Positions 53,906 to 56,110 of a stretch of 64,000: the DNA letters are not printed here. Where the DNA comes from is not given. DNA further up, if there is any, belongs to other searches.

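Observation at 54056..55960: Orphan tri-haem cytochrome c fused to an EB_dh/DOMON-like domain, with no molybdoenzyme partner nearby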

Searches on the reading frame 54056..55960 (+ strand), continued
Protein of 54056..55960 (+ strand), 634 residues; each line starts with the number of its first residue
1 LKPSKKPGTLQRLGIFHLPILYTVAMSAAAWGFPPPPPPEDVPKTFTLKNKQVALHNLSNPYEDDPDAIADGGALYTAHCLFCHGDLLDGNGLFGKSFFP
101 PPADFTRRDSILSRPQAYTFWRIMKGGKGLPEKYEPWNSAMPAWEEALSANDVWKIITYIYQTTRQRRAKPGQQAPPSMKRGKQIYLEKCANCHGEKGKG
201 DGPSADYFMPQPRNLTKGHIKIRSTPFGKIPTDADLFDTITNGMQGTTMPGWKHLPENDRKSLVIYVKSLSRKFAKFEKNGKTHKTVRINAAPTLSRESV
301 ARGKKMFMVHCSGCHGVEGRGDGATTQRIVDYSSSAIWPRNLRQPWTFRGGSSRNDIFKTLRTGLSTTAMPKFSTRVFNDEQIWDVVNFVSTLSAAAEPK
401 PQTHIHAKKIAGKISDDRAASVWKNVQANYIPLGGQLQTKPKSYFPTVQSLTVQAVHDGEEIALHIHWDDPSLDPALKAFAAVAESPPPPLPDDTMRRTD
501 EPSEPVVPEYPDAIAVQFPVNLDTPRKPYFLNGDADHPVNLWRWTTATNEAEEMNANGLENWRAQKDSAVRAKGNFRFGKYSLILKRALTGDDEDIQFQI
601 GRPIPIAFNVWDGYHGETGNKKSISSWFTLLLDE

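Call 9: search_solved_structures(query=window:54056-55960:+, max_evalue=0.01, show_alignments=4)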
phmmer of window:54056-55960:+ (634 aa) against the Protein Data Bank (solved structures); distinct sequences matched with E-value up to 0.01: 24.
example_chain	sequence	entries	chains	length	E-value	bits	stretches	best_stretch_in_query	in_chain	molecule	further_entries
6h5l_B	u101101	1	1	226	3.8e-39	137.8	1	180-393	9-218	Conserved hypothetical cytochrome protein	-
2ivf_C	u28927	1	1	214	7.2e-11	44.4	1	510-628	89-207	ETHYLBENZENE DEHYDROGENASE GAMMA-SUBUNIT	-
8smr_G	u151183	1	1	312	9.4e-10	40.7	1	64-271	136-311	Cbb3-type cytochrome c oxidase subunit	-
7b04_C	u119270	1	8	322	1.1e-09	40.5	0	550-632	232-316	Nitrite oxidoreductase subunit C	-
9vr0_A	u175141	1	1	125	1.3e-07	33.7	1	56-161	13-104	Cytochrome c552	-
7o9u_A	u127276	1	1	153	1.9e-07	33.1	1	55-159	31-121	Cytochrome c552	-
3mk7_C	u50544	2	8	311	5.7e-07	31.5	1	63-273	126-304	Cytochrome c oxidase, cbb3-type, subunit P | Cbb3-type cytochrome c oxidase subunit CcoP1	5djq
6f0k_E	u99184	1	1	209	1.2e-06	30.4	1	176-273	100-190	Quinol:cytochrome c oxidoreductase monoheme cytochrome subunit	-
8snh_G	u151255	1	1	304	3.6e-05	25.6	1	140-202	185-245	Cbb3-type cytochrome c oxidase subunit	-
7q21_C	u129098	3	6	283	9.1e-05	24.2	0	296-395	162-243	Cytochrome bc1 complex cytochrome c subunit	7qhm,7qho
9wcx_U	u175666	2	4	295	0.00016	23.4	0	249-328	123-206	Cytochrome bc1 complex cytochrome c subunit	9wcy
2d0w_A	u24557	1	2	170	0.00071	21.3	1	171-217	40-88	cytochrome cL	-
4wqd_A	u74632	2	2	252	0.0026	19.4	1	294-393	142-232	Thiosulfate dehydrogenase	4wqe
6btm_E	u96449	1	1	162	0.0029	19.3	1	270-328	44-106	Alternative Complex III subunit E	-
6lod_E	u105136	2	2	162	0.0034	19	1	174-272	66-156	Cytochrome c domain-containing protein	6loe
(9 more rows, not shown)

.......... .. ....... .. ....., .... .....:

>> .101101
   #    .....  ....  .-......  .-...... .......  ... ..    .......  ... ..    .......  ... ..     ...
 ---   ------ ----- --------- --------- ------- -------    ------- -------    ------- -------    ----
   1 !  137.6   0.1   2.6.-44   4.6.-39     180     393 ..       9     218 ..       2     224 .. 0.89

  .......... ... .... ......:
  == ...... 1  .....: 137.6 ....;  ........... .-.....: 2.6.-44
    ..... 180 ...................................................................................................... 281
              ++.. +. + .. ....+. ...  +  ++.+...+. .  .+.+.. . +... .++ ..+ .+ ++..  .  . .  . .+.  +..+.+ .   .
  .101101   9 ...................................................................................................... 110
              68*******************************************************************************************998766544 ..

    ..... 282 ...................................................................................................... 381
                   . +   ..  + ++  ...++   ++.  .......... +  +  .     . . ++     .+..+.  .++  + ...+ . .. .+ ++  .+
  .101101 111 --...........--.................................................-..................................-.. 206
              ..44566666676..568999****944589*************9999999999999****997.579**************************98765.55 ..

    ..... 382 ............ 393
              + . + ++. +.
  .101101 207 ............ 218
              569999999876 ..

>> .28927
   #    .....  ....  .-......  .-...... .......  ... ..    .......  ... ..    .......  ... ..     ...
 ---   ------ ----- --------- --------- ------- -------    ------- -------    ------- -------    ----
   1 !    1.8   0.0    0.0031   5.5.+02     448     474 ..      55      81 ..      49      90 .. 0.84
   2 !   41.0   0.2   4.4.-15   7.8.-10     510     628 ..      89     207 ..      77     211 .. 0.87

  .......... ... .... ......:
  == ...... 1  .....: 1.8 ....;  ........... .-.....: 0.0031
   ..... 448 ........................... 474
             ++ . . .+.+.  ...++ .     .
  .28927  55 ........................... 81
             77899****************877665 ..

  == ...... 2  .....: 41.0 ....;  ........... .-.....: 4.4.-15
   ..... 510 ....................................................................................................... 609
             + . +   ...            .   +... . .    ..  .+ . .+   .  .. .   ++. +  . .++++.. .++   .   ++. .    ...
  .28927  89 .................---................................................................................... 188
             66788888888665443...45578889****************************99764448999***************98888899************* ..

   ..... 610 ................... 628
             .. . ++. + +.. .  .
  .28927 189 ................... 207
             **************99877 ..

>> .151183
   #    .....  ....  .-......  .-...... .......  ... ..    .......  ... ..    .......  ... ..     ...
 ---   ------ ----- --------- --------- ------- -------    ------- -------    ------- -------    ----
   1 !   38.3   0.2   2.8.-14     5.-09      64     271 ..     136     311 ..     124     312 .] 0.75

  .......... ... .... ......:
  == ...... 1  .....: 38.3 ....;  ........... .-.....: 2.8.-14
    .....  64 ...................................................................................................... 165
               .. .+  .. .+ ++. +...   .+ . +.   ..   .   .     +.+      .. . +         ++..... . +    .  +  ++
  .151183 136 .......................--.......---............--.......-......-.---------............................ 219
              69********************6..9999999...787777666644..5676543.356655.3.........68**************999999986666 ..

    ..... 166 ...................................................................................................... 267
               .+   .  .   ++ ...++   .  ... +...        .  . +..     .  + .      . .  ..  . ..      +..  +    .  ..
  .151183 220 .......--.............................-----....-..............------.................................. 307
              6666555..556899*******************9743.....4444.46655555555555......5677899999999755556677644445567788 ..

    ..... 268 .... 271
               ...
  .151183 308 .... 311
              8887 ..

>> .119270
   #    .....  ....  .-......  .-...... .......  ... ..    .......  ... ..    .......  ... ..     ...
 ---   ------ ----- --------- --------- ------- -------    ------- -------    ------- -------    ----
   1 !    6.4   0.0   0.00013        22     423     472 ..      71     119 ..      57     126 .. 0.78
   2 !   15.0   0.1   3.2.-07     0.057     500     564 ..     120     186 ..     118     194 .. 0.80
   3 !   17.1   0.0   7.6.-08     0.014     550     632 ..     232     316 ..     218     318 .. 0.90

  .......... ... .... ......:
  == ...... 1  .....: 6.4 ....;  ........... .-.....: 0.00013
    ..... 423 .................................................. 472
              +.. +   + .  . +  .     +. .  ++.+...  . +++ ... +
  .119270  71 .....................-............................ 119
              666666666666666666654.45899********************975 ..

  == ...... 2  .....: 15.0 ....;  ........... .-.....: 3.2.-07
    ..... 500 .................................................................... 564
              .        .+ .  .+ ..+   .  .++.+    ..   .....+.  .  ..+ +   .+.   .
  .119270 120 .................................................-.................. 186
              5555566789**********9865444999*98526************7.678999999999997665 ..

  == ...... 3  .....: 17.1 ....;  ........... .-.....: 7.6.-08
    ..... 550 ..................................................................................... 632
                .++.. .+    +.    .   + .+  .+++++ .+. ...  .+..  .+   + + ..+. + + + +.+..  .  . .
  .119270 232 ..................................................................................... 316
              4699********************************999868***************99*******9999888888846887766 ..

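Call 11: find_encoding_contigs(protein=P0017, flank=10000, max_places=2)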
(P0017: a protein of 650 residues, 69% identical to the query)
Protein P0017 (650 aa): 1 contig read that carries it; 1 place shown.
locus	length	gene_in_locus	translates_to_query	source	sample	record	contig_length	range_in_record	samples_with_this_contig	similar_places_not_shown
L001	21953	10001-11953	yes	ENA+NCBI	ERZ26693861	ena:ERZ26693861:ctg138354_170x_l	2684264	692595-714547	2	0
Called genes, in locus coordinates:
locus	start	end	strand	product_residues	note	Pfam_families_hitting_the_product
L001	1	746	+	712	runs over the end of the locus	PF07732:Cu-oxidase_3, PF00394:Cu-oxidase, PF07731:Cu-oxidase_2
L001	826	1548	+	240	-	PF03167:UDG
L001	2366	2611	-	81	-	-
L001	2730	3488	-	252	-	PF13276:HTH_21, PF00665:rve, PF13683:rve_3, PF13333:rve_2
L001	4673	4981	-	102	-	PF05016:ParE_toxin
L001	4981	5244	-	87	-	PF09386:ParD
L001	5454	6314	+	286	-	PF01656:CbiA, PF02374:ArsA_ATPase (weak), PF10609:ParA (faint), PF13614:AAA_31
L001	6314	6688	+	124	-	-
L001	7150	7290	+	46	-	-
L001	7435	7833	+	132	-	PF00072:Response_reg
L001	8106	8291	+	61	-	-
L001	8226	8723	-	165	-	PF00578:AhpC-TSA, PF08534:Redoxin, PF13905:Thioredoxin_8 (weak)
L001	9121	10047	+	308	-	PF14686:fn3_3, PF13620:CarboxypepD_reg (weak)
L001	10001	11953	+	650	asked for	PF02167:Cytochrom_C1 (faint), PF13442:Cytochrome_CBB3, PF00034:Cytochrom_C, PF13442:Cytochrome_CBB3, PF00034:Cytochrom_C, PF13442:Cytochrome_CBB3, PF09459:EB_dh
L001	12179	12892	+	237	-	PF14088:DUF4268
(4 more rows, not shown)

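Call 12: find_encoding_contigs(protein=P0072, flank=10000, max_places=2)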
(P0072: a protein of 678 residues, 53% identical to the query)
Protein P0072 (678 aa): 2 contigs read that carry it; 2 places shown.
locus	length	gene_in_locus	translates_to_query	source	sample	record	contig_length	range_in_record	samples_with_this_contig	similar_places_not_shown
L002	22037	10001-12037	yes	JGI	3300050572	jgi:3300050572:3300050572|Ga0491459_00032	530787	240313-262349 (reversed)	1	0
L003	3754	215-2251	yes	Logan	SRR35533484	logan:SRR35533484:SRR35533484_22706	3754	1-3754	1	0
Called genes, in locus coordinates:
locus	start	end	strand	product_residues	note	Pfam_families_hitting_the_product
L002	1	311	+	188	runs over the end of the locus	PF08768:THAP4_heme-bd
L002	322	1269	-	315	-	PF13489:Methyltransf_23, PF07021:MetW (weak), PF08241:Methyltransf_11, PF08242:Methyltransf_12, PF13649:Methyltransf_25, PF13847:Methyltransf_31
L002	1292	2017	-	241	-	PF17131:TP_0789-like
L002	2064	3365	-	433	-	PF12704:MacB_PCD, PF02687:FtsX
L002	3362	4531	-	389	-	PF12704:MacB_PCD (weak), PF02687:FtsX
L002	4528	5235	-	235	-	PF02463:SMC_N (faint), PF00005:ABC_tran, PF13304:AAA_21 (faint)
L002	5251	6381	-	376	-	-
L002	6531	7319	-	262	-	PF05036:SPOR, PF24125:Cds6_C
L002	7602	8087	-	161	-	PF00578:AhpC-TSA, PF08534:Redoxin, PF13905:Thioredoxin_8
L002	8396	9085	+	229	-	PF14686:fn3_3 (weak)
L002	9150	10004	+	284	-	PF14686:fn3_3 (weak), PF22904:NOMO1-like_2nd (faint)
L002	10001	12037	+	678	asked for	PF13442:Cytochrome_CBB3, PF00034:Cytochrom_C, PF13442:Cytochrome_CBB3, PF00034:Cytochrom_C, PF13442:Cytochrome_CBB3, PF09459:EB_dh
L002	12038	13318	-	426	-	PF02433:FixO (faint), PF00034:Cytochrom_C, PF13442:Cytochrome_CBB3, PF00034:Cytochrom_C (weak), PF13442:Cytochrome_CBB3 (weak)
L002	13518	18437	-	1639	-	PF07732:Cu-oxidase_3 (faint)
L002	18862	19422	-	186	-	PF04542:Sigma70_r2, PF08281:Sigma70_r4_2, PF04545:Sigma70_r4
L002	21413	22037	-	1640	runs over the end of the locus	PF07732:Cu-oxidase_3 (faint)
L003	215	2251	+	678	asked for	PF13442:Cytochrome_CBB3, PF00034:Cytochrom_C, PF13442:Cytochrome_CBB3, PF00034:Cytochrom_C, PF13442:Cytochrome_CBB3, PF09459:EB_dh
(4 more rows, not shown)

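Call 13: find_encoding_contigs(protein=P0065, flank=10000, max_places=3)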
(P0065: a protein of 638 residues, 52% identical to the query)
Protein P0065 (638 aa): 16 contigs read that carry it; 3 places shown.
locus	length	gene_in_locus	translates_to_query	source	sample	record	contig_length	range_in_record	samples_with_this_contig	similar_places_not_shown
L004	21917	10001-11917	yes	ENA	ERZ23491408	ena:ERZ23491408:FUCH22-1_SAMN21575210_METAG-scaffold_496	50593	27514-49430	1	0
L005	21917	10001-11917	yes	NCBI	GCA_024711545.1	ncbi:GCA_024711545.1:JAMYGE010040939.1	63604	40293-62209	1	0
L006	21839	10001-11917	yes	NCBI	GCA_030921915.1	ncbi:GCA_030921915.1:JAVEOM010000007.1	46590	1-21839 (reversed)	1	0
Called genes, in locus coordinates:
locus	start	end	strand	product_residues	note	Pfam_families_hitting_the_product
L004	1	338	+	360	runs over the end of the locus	PF00155:Aminotran_1_2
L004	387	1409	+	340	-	PF02618:YceG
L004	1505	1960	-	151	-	PF00027:cNMP_binding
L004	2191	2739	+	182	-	-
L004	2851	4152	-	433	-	PF12704:MacB_PCD, PF02687:FtsX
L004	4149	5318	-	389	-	PF12704:MacB_PCD (faint), PF02687:FtsX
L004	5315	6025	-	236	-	PF02463:SMC_N (faint), PF00005:ABC_tran, PF13304:AAA_21 (faint)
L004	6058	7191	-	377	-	-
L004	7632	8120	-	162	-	PF00578:AhpC-TSA, PF08534:Redoxin, PF13905:Thioredoxin_8 (weak)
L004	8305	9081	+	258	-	PF14686:fn3_3 (weak)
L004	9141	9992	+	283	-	PF13620:CarboxypepD_reg (weak)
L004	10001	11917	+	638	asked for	PF14495:Cytochrom_C550 (faint), PF02167:Cytochrom_C1 (faint), PF13442:Cytochrome_CBB3, PF00034:Cytochrom_C, PF13442:Cytochrome_CBB3, PF00034:Cytochrom_C, PF13442:Cytochrome_CBB3, PF09459:EB_dh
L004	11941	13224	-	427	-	PF00034:Cytochrom_C, PF13442:Cytochrome_CBB3, PF02433:FixO (faint)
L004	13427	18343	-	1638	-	PF07732:Cu-oxidase_3 (faint)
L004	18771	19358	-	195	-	PF04542:Sigma70_r2, PF08281:Sigma70_r4_2, PF04545:Sigma70_r4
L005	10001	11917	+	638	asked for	PF14495:Cytochrom_C550 (faint), PF02167:Cytochrom_C1 (faint), PF13442:Cytochrome_CBB3, PF00034:Cytochrom_C, PF13442:Cytochrome_CBB3, PF00034:Cytochrom_C, PF13442:Cytochrome_CBB3, PF09459:EB_dh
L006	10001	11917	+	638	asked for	PF14495:Cytochrom_C550 (faint), PF02167:Cytochrom_C1 (faint), PF13442:Cytochrome_CBB3, PF00034:Cytochrom_C, PF13442:Cytochrome_CBB3, PF00034:Cytochrom_C, PF13442:Cytochrome_CBB3, PF09459:EB_dh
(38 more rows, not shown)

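Call 32: find_related_loci(query=A1, collection=genome_contigs, flank=10000)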
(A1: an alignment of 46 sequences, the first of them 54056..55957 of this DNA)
Query A1 (634 aa) in genome_contigs; peptide patterns used: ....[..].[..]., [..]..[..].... (x = any residue, [..] = any of these).
135 stretches matched a pattern; 88 encode a relative of the query (tblastn E <= 1e-3); the best 80 are kept; 78 distinct loci.
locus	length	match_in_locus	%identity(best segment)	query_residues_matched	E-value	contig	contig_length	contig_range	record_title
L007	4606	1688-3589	75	1-634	0e+0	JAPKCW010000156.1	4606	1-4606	MAG: Nitrospinaceae bacterium isolate ANT-74 NODE_5730_length_4606_cov_4.519446, whole genome shotgun sequence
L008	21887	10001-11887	72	1-634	0e+0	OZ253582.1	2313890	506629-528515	MAG: Nitrospinales bacterium isolate d88e25f9-fceb-4c12-a94a-4a5aae773960 genome assembly, chromosome: 1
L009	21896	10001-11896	71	1-634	0e+0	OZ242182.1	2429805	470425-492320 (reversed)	MAG: Nitrospinales bacterium isolate ec82e2e8-b931-44c7-adfe-dcca6f622aa9 genome assembly, chromosome: 1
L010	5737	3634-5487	73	15-634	0e+0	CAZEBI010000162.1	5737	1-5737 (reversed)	MAG TPA_asm: uncultured Nitrospina sp. isolate SRP215229_co1_186 genome assembly, contig: NODE_10662_length_5737_cov_12.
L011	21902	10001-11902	70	1-634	0e+0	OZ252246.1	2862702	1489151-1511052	MAG: Nitrospinales bacterium isolate 09764799-6df8-48cc-ac82-a3f7e3b0517f genome assembly, chromosome: 1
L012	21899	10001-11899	70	1-634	0e+0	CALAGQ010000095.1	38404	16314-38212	MAG TPA_asm: uncultured Nitrospina sp. isolate ERR2206756_bin.76_CONCOCT_v1.1_MAG genome assembly, contig: ERZ887841.325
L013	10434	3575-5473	70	1-634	0e+0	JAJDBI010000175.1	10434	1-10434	MAG: Nitrospinaceae bacterium isolate OFTM91 OFTM91_174, whole genome shotgun sequence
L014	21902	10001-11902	72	1-634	0e+0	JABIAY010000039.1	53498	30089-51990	MAG: Nitrospina sp. isolate SI048_bin14 k141_351064, whole genome shotgun sequence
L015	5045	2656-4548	71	1-634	0e+0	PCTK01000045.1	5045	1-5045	MAG: Nitrospinae bacterium CG22_combo_CG10-13_8_21_14_all_47_10 CG22_scaffold_12398_c, whole genome shotgun sequence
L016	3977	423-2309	71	6-634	0e+0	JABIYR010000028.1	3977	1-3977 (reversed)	MAG: Nitrospina sp. isolate SI073_bin146 k141_2461676, whole genome shotgun sequence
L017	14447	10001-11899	71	1-634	0e+0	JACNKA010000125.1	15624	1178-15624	MAG: Nitrospinota bacterium isolate NIOZ-UU48 NIOZ-UU_NODE_4727_length_15624_cov_8.7249, whole genome shotgun sequence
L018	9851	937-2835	71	1-634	0e+0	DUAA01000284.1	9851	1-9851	MAG TPA_asm: Nitrospinaceae bacterium isolate UWMA-0262 NODE_8979_length_9851_cov_0.336136, whole genome shotgun sequenc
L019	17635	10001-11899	69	1-634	0e+0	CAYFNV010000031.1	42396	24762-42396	MAG TPA_asm: uncultured Nitrospina sp. isolate ERP019367_co1_61 genome assembly, contig: NODE_968_length_42396_cov_26.49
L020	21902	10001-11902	71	1-634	0e+0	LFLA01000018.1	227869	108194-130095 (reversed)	MAG: Nitrospina sp. LS_NOB contig1050, whole genome shotgun sequence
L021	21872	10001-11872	59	14-634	0e+0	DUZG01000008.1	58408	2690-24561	MAG TPA_asm: Nitrospinota bacterium isolate MAG_09705_ntspn_70 Ga0115000_10000180, whole genome shotgun sequence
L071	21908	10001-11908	47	10-633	0e+0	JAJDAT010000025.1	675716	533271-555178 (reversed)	MAG: Nitrospinia bacterium isolate OFTM166 OFTM166_24, whole genome shotgun sequence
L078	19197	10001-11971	34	37-633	1e-105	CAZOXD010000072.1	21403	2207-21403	MAG TPA_asm: uncultured Pseudomonadota bacterium isolate binchicken_co136_95 genome assembly, contig: NODE_1095_length_2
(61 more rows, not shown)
